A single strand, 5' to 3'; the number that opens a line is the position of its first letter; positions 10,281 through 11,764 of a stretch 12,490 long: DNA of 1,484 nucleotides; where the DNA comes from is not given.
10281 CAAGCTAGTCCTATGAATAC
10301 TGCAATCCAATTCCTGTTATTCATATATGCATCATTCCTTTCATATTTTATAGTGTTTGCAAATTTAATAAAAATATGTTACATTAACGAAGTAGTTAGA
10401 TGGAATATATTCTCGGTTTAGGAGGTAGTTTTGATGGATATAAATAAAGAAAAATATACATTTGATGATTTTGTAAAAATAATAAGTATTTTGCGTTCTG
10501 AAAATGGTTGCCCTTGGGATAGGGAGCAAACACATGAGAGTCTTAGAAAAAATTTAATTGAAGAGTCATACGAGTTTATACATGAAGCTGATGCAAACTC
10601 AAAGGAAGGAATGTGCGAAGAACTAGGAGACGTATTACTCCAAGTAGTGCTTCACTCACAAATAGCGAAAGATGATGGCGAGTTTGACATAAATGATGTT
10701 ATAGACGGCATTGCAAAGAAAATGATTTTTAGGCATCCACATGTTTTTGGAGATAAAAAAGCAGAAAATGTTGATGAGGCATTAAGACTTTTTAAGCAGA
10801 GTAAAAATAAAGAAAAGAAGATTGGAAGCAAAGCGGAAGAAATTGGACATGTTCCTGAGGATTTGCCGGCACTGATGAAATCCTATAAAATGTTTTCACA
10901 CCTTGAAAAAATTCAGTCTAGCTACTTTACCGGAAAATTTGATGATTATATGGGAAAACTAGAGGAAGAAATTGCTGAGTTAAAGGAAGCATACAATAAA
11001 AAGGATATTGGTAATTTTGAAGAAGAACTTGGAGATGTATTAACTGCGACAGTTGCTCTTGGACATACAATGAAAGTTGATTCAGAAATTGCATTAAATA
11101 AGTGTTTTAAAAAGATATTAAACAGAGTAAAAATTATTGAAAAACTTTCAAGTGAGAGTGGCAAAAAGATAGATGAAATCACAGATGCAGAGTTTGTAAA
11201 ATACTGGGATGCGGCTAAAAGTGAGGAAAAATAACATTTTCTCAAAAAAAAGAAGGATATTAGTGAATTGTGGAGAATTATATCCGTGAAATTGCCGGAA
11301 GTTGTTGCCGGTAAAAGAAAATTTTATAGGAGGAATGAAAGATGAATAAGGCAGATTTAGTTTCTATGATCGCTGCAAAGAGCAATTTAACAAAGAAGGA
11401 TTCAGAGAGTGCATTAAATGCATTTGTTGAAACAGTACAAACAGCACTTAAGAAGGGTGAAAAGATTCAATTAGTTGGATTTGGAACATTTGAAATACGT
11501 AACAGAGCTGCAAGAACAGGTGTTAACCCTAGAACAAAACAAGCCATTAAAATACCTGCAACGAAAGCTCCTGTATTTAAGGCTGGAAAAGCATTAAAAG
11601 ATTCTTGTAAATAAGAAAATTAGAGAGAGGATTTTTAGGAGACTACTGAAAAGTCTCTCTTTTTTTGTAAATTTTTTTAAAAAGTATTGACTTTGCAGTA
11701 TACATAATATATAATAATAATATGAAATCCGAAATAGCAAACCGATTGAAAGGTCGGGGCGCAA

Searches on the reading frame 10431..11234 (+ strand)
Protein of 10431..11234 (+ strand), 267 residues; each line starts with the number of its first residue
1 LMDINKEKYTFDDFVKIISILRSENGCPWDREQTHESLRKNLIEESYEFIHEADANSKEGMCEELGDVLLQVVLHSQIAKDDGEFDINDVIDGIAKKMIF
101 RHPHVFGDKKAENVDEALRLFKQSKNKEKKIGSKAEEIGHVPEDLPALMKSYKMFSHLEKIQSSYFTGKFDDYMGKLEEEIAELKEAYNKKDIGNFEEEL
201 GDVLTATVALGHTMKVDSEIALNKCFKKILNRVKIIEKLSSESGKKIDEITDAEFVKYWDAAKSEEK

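Call 7: search_protein_families(library=pfam, proteins=[window:10431-11234:+])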
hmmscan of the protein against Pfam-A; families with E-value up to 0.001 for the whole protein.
window:10431-11234:+ (267 aa): 3 families
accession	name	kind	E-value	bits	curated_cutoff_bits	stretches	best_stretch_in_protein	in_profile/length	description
PF03819.22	MazG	-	3.3e-37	127.1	22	2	33-106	1-74/74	MazG nucleotide pyrophosphohydrolase domain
PF01503.22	PRA-PH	-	3.7e-09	37.3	21.3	1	161-219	16-76/86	Phosphoribosyl-ATP pyrophosphohydrolase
PF12643.12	MazG-like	-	6.4e-05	23.6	27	0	180-242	18-79/85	MazG-like family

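Call 13: find_related_loci(query=window:10431-11234:+, collection=genome_contigs, flank=5000)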
Query window:10431-11234:+ (267 aa) in genome_contigs; peptide patterns used: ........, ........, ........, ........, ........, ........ (x = any residue, [..] = any of these).
52 stretches matched a pattern; 3 encode a relative of the query (tblastn E <= 1e-3); 3 distinct loci.
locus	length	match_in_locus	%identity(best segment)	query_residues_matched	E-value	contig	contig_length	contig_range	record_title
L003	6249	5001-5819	63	2-267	5e-108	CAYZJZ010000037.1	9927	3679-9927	MAG TPA_asm: uncultured Eubacteriales bacterium isolate SRP313737_co1_205 genome assembly, contig: NODE_10226_length_992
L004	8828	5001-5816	61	1-267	2e-104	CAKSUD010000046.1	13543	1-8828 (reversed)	MAG: uncultured Clostridia bacterium isolate REFINED_METABAT215_TOP10_CONTIGS_1500_ASSEMBLY_K77_MERGED__Hadza_MoBio_hadz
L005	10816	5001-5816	62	1-267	3e-103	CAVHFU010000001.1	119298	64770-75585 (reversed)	bacterium isolate H07617-L1_cleanbin_000011 genome assembly, contig: Spades_H07617-L1_contig_39, whole genome shotgun se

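Call 18: find_homologous_proteins(query=window:10431-11234:+, max_evalue=1e-60)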
Query window:10431-11234:+ (267 aa): 151 proteins with E <= 1e-60 among 8000 candidates; the best 120 are listed.
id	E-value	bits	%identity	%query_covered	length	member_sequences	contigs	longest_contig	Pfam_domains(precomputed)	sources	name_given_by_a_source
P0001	5.1e-169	578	100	100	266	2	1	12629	PF03819.23,PF01503.23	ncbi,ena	-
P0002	3.7e-150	517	90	100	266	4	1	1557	PF03819.23,PF01503.23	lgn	-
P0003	1.1e-126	440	75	100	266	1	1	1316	PF03819.23,PF12643.13,PF01503.23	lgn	-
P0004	5.7e-126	437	74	100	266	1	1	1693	PF03819.23,PF12643.13,PF01503.23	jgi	-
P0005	1.7e-124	432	74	100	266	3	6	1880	PF03819.23,PF01503.23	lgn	-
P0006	3.4e-124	431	74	100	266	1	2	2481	PF03819.23,PF12643.13,PF01503.23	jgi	-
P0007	1.4e-123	429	73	100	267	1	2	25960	PF03819.23,PF01503.23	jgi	-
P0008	5.9e-123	427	73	100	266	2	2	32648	PF03819.23,PF12643.13,PF01503.23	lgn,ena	-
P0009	2.7e-122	425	73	99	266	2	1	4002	PF03819.23,PF12643.13,PF01503.23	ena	-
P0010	1.9e-120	419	73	100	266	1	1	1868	PF03819.23,PF12643.13,PF01503.23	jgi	-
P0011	2.7e-120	419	72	100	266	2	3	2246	PF03819.23,PF01503.23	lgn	-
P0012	2.8e-120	419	71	100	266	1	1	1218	PF03819.23,PF01503.23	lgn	-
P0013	3.1e-120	418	71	100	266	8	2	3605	PF03819.23,PF01503.23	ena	-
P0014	5.3e-120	418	73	99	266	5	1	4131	PF03819.23,PF12643.13,PF01503.23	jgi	-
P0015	5.4e-120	418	71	99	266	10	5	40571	PF03819.23,PF12643.13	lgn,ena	-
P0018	2.5e-119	416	71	100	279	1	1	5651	PF03819.23,PF12643.13,PF01503.23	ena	-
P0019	5.2e-119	415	73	100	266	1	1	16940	PF03819.23,PF12643.13,PF01503.23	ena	-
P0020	2.8e-118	412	71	99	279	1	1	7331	PF03819.23,PF12643.13,PF01503.23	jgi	jgi:tetrapyrrole methylase family protein/MazG family protein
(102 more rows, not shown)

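Call 19: find_encoding_contigs(protein=P0002, flank=4000, max_places=4)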
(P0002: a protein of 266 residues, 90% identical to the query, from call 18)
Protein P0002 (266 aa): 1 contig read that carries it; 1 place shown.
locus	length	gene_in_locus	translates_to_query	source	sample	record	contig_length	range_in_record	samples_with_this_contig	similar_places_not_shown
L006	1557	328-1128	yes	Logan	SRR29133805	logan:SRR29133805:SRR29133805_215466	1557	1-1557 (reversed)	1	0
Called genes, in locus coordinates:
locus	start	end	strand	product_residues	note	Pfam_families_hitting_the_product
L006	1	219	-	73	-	?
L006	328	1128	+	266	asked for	PF01503:PRA-PH (faint), PF03819:MazG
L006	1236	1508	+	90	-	PF00216:Bac_DNA_binding, PF18291:HU-HIG (weak), PF18175:HU-CCDC81_bac_2 (faint)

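Call 20: find_encoding_contigs(protein=P0007, flank=4000, max_places=3)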
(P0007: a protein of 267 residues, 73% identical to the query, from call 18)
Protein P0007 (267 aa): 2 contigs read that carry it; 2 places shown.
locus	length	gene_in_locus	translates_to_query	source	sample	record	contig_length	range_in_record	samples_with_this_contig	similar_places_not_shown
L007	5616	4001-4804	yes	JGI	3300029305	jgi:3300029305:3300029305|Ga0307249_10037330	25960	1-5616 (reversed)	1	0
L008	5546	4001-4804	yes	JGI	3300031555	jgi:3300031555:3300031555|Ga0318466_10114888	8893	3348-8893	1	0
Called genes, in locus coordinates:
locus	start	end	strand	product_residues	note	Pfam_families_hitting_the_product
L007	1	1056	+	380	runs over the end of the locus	PF02350:Epimerase_2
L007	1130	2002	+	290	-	PF03419:Peptidase_U4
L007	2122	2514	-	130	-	-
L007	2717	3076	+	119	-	-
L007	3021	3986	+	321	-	PF01699:Na_Ca_ex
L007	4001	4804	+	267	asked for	PF03819:MazG, PF01503:PRA-PH (weak), PF03819:MazG (weak)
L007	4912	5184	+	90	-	PF00216:Bac_DNA_binding, PF18291:HU-HIG (weak)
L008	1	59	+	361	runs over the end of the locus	PF00953:Glycos_transf_4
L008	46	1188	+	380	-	PF02350:Epimerase_2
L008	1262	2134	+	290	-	PF03419:Peptidase_U4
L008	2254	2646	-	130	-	-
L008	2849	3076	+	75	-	-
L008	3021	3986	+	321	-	PF01699:Na_Ca_ex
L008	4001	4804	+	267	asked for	PF03819:MazG, PF01503:PRA-PH (weak), PF03819:MazG (weak)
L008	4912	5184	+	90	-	PF00216:Bac_DNA_binding, PF18291:HU-HIG (weak)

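Call 21: find_encoding_contigs(protein=P0008, flank=4000, max_places=3)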
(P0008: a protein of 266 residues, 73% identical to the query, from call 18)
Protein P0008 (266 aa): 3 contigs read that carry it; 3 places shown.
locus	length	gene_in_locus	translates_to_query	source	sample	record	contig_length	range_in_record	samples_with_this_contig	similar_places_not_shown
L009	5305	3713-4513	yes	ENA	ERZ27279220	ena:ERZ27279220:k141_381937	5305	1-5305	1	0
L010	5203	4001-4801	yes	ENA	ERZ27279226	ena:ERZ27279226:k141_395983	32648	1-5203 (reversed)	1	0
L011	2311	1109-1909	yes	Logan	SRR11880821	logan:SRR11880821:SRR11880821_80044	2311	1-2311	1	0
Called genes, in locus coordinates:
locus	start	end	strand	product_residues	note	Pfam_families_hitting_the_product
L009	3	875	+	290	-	?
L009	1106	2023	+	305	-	PF03419:Peptidase_U4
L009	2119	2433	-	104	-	-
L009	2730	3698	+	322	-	PF01699:Na_Ca_ex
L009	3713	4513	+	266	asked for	PF01503:PRA-PH (faint), PF03819:MazG, PF12643:MazG-like (faint), PF03819:MazG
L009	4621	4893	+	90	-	PF00216:Bac_DNA_binding, PF18291:HU-HIG (weak), PF18175:HU-CCDC81_bac_2 (faint)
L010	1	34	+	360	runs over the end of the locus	PF00953:Glycos_transf_4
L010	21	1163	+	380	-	PF02350:Epimerase_2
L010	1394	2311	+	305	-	PF03419:Peptidase_U4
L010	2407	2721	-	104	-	-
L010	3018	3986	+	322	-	PF01699:Na_Ca_ex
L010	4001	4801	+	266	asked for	PF01503:PRA-PH (faint), PF03819:MazG, PF12643:MazG-like (faint), PF03819:MazG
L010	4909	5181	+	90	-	PF00216:Bac_DNA_binding, PF18291:HU-HIG (weak), PF18175:HU-CCDC81_bac_2 (faint)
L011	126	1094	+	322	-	PF01699:Na_Ca_ex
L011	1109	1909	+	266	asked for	PF01503:PRA-PH (faint), PF03819:MazG, PF12643:MazG-like (faint), PF03819:MazG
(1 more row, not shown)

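Call 22: find_encoding_contigs(protein=P0015, flank=4000, max_places=3)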
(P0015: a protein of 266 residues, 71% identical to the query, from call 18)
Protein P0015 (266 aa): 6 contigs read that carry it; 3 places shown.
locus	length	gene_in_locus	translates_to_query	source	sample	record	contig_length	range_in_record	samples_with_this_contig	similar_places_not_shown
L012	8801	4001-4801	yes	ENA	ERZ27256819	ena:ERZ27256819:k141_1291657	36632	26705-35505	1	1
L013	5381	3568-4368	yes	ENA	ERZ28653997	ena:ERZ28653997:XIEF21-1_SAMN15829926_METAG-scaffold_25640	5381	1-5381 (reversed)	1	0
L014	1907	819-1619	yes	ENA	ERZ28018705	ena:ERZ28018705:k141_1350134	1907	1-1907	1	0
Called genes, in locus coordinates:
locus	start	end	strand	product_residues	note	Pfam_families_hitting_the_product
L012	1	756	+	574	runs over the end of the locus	PF01943:Polysacc_synt, PF13440:Polysacc_synt_3 (weak), PF03023:MurJ (weak), PF01554:MatE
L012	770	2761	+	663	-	PF00580:UvrD-helicase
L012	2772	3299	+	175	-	PF06574:FAD_syn, PF01467:CTP_transf_like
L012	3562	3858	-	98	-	-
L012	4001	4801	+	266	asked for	PF03819:MazG, PF12643:MazG-like (faint), PF03819:MazG (weak)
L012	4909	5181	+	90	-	PF00216:Bac_DNA_binding, PF18291:HU-HIG (weak), PF18175:HU-CCDC81_bac_2 (faint)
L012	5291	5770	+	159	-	PF02620:YceD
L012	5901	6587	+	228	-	PF00119:ATP-synt_A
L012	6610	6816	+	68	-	PF00137:ATP-synt_C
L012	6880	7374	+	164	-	PF00430:ATP-synt_B, PF05405:Mt_ATP-synt_B (faint)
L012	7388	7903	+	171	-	PF00213:OSCP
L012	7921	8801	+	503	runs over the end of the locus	PF02874:ATP-synt_ab_N, PF00006:ATP-synt_ab, PF00306:ATP-synt_ab_C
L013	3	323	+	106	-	?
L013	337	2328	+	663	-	PF00580:UvrD-helicase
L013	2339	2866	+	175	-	PF06574:FAD_syn, PF01467:CTP_transf_like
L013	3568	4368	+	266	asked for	PF03819:MazG, PF12643:MazG-like (faint), PF03819:MazG (weak)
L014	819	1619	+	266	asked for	PF03819:MazG, PF12643:MazG-like (faint), PF03819:MazG (weak)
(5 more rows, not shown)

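Call 26: find_encoding_contigs(protein=P0019, flank=4000, max_places=3)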
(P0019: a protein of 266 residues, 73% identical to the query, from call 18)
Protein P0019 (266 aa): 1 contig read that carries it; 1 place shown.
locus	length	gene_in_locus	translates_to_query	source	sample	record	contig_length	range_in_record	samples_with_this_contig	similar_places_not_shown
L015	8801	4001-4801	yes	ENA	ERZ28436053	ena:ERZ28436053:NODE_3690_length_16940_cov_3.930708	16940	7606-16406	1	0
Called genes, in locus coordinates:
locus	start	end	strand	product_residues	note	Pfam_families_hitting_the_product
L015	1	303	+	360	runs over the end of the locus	PF00953:Glycos_transf_4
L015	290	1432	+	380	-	PF02350:Epimerase_2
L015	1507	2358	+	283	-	PF03419:Peptidase_U4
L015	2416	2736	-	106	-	-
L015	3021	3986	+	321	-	PF01699:Na_Ca_ex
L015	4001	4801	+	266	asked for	PF01503:PRA-PH (faint), PF03819:MazG, PF12643:MazG-like (faint), PF03819:MazG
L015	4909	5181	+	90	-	PF00216:Bac_DNA_binding, PF18291:HU-HIG (weak), PF18175:HU-CCDC81_bac_2 (faint)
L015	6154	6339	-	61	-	PF00830:Ribosomal_L28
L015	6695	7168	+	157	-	PF03167:UDG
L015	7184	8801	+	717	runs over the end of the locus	?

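Call 27: find_encoding_contigs(protein=P0020, flank=4000, max_places=3)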
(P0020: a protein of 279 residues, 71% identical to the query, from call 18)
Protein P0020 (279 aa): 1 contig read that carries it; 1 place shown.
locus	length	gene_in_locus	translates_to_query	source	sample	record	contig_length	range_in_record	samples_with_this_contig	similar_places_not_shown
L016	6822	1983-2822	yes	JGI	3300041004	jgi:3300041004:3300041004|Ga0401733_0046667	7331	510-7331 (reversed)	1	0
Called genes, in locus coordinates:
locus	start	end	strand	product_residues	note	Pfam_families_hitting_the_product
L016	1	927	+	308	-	?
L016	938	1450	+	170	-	PF06574:FAD_syn, PF01467:CTP_transf_like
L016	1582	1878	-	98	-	-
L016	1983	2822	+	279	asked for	PF01503:PRA-PH (faint), PF12643:MazG-like (faint), PF03819:MazG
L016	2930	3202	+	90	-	PF00216:Bac_DNA_binding, PF18291:HU-HIG (weak), PF18175:HU-CCDC81_bac_2 (faint)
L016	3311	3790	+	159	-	PF02620:YceD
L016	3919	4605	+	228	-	PF00119:ATP-synt_A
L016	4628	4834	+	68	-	PF00137:ATP-synt_C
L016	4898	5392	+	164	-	PF00430:ATP-synt_B, PF05405:Mt_ATP-synt_B (faint)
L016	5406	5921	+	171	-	PF00213:OSCP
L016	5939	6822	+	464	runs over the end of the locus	?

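Call 28: find_encoding_contigs(protein=P0018, flank=4000, max_places=3)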
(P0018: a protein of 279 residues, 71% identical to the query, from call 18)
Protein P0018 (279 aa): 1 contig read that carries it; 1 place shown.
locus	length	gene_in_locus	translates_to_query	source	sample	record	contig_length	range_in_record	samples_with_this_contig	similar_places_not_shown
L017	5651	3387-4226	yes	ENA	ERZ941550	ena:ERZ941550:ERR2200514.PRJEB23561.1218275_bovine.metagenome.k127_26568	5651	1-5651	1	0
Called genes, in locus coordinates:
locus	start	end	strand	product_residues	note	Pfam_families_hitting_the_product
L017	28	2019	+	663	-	PF00580:UvrD-helicase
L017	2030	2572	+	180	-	PF06574:FAD_syn, PF01467:CTP_transf_like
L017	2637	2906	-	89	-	-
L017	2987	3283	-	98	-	-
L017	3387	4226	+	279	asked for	PF01503:PRA-PH (faint), PF12643:MazG-like (faint), PF03819:MazG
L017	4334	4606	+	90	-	PF00216:Bac_DNA_binding, PF18291:HU-HIG (weak), PF18175:HU-CCDC81_bac_2 (faint)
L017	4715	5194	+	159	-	PF02620:YceD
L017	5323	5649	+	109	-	?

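Call 88: list_cluster_members(proteins=[P0001, P0127, P0126])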
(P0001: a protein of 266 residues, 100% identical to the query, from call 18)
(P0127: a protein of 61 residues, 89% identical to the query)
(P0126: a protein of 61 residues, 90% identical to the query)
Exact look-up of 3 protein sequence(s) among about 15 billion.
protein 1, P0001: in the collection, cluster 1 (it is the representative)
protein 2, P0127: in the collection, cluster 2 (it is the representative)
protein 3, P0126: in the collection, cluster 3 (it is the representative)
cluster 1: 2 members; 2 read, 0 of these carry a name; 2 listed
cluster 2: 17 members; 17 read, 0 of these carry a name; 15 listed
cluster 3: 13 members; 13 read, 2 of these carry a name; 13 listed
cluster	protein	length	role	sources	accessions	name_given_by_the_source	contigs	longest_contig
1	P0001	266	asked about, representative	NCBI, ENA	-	-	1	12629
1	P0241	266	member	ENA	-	-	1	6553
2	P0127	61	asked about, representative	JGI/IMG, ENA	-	-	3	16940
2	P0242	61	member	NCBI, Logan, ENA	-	-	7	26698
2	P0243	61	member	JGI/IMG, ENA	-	-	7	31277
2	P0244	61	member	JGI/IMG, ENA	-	-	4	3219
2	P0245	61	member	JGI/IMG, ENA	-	-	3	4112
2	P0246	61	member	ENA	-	-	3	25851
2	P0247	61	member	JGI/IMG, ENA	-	-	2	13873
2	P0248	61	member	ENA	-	-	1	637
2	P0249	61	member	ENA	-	-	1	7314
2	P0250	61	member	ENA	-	-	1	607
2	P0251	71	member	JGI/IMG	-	-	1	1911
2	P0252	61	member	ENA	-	-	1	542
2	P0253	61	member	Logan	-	-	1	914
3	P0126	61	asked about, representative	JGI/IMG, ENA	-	-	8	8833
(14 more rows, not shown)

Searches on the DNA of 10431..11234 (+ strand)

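Call 14: search_rna_families(sources=[L003, L004, L005], threshold=gathering)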
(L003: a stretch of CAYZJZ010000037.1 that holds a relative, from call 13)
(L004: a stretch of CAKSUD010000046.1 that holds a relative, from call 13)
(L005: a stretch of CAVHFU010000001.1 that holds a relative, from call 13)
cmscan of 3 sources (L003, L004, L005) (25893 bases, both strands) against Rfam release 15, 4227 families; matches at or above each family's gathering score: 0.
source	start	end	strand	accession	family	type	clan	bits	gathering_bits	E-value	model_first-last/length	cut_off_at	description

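Call 23: search_rna_families(sources=[L006, L007, L008, L009, L010, L011, L012, L013, L014], threshold=gathering)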
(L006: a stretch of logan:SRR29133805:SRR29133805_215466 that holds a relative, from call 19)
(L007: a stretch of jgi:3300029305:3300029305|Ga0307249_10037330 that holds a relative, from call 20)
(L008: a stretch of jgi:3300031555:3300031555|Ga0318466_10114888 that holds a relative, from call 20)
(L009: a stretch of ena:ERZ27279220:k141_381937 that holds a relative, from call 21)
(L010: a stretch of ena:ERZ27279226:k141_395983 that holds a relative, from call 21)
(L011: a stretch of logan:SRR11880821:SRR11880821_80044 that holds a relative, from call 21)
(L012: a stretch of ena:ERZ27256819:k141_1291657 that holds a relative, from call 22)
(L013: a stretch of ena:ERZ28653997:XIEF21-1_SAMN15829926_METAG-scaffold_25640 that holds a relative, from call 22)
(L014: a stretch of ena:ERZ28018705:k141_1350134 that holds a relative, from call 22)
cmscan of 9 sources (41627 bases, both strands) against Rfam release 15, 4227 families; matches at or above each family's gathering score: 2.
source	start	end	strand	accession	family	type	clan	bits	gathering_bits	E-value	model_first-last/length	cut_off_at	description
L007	5460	5544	+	RF01051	c-di-GMP-I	Cis-reg; riboswitch;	CL00126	75.7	35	3e-13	1-87/87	no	c-di-GMP-I riboswitch aptamer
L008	5460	5544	+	RF01051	c-di-GMP-I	Cis-reg; riboswitch;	CL00126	75.7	35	3e-13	1-87/87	no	c-di-GMP-I riboswitch aptamer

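Call 29: search_rna_families(source=L015, start=5100, end=6400, threshold=evalue, max_evalue=0.1)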
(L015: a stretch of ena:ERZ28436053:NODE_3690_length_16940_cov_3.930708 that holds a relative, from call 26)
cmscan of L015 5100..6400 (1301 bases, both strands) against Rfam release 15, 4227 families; matches with E-value up to 0.1: 7.
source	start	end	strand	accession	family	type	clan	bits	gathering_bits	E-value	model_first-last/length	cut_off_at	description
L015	5398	5482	+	RF01051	c-di-GMP-I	Cis-reg; riboswitch;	CL00126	74.5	35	1.8e-14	1-87/87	no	c-di-GMP-I riboswitch aptamer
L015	5941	6111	-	RF04128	MIR8562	Gene; miRNA;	-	47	211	5.3e-07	1-242/242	no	MIR8562 microRNA precursor family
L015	5946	6104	-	RF03601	MIR7993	Gene; miRNA;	-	46.6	100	2.9e-07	1-138/138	no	MIR7993 microRNA precursor family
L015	5957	6095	+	RF03723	MIR7125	Gene; miRNA;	-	33.3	100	3.9e-05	1-107/107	no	MIR7125 microRNA precursor family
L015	5196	5333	+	RF04150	MIR2655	Gene; miRNA;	-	33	122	0.008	1-267/267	no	MIR2655 microRNA precursor family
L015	5195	5332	-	RF04150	MIR2655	Gene; miRNA;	-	32.8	122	0.0087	1-267/267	no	MIR2655 microRNA precursor family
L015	5190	5338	-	RF03498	mir-3145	Gene; miRNA;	-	24.1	98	0.059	1-84/84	no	mir-3145 microRNA precursor family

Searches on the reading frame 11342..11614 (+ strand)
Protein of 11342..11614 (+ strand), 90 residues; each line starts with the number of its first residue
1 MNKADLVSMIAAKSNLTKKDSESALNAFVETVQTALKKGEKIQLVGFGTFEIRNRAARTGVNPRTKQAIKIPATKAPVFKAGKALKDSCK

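Call 7: search_protein_families(library=pfam, proteins=[window:11342-11614:+])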
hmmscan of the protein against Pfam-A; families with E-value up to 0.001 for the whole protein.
window:11342-11614:+ (90 aa): 4 families
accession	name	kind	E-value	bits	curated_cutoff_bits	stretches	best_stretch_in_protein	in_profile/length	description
PF00216.26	Bac_DNA_binding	-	1.7e-34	118.3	22.4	1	1-89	1-89/90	Bacterial DNA-binding protein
PF18291.6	HU-HIG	-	3.2e-07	30.9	26.2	1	3-89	34-118/125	HU domain fused to wHTH, Ig, or Glycine-rich motif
PF18175.6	HU-CCDC81_bac_2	-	2.2e-05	24.7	35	1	6-53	3-50/70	CCDC81-like prokaryotic HU domain 2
PF18289.6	HU-CCDC81_euk_2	-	0.0002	21.8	26.1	1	9-58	9-60/75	CCDC81 eukaryotic HU domain 2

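Call 10: find_encoding_contigs(protein=window:11342-11614:+, flank=4000, max_places=10)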
Protein window:11342-11614:+ (90 aa): 2 contigs read that carry it; 2 places shown.
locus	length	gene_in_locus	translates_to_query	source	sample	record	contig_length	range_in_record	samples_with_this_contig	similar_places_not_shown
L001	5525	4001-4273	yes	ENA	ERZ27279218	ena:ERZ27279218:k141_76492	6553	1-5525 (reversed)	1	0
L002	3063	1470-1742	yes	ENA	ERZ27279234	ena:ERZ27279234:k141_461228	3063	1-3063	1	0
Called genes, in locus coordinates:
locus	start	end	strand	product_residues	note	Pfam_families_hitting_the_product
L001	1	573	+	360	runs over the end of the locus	PF00953:Glycos_transf_4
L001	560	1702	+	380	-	PF02350:Epimerase_2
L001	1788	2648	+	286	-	PF03419:Peptidase_U4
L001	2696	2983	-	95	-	-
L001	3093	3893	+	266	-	PF01503:PRA-PH (faint), PF03819:MazG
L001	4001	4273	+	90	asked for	PF00216:Bac_DNA_binding, PF18291:HU-HIG (weak), PF18175:HU-CCDC81_bac_2 (faint)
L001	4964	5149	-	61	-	PF00830:Ribosomal_L28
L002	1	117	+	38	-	?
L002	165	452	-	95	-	-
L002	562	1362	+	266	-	PF01503:PRA-PH (faint), PF03819:MazG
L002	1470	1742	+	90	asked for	PF00216:Bac_DNA_binding, PF18291:HU-HIG (weak), PF18175:HU-CCDC81_bac_2 (faint)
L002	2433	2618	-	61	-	PF00830:Ribosomal_L28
